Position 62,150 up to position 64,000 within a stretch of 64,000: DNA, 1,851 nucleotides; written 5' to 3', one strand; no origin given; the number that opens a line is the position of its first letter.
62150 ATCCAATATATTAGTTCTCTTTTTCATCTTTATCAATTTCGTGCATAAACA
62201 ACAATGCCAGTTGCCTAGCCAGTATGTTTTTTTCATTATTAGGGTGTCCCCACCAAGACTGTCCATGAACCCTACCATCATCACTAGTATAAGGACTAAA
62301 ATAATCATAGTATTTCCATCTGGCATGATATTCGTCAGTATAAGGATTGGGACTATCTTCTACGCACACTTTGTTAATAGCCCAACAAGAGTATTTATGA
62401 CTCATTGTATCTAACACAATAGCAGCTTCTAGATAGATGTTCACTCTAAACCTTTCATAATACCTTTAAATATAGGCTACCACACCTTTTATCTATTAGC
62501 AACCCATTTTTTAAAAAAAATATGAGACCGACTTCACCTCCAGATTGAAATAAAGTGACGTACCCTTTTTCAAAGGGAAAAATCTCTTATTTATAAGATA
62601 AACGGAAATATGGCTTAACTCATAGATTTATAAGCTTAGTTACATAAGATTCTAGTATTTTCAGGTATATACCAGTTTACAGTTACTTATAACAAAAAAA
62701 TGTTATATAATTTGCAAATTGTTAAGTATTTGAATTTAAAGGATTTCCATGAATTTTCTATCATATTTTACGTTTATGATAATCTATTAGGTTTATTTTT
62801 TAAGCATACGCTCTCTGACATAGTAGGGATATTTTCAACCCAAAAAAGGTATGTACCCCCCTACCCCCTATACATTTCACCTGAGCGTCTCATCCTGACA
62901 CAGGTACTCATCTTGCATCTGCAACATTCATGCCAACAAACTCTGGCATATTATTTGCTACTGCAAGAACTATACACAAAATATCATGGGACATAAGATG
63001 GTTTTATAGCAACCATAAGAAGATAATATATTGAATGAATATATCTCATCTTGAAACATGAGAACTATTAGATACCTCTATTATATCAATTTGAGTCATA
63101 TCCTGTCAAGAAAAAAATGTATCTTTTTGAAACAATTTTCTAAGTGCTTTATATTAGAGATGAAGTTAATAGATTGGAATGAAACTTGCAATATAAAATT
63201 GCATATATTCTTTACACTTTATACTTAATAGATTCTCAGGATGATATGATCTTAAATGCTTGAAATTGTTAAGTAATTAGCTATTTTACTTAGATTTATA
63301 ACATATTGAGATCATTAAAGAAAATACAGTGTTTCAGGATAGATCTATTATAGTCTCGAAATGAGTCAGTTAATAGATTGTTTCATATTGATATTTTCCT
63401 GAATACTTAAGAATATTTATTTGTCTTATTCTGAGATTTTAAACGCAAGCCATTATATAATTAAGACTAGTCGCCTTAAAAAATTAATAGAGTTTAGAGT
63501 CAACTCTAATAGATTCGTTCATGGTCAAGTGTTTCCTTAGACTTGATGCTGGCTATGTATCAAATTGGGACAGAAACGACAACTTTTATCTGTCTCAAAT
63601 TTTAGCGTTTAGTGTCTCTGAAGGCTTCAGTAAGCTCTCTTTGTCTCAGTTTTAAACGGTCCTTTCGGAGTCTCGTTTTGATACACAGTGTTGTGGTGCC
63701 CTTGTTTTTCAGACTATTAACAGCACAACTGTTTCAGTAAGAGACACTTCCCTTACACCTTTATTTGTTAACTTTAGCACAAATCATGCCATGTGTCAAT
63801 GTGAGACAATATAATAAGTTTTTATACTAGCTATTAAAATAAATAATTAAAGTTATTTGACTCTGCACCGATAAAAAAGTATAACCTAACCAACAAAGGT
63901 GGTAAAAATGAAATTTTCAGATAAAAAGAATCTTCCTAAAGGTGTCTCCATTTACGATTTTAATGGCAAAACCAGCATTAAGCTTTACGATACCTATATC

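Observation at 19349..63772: Seven co-oriented copies of a ~25-nt element upstream of late genes with single-subunit-RNAP-promoter-like architecture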

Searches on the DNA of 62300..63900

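Call 107: search_rna_families(source=window, start=62300, end=63900, threshold=evalue, max_evalue=1)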
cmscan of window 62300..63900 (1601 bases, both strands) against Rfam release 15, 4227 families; matches with E-value up to 1: 0.
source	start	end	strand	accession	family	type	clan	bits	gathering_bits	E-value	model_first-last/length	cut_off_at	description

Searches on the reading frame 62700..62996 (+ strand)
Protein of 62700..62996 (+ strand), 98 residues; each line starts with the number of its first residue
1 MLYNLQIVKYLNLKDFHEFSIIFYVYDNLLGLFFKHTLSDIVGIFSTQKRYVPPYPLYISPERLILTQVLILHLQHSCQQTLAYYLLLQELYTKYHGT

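Call 12: find_encoding_contigs(protein=window:62700-62996:+, flank=10000, max_places=6)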
Protein window:62700-62996:+ (98 aa): no gene with exactly this product is on record in the collection.
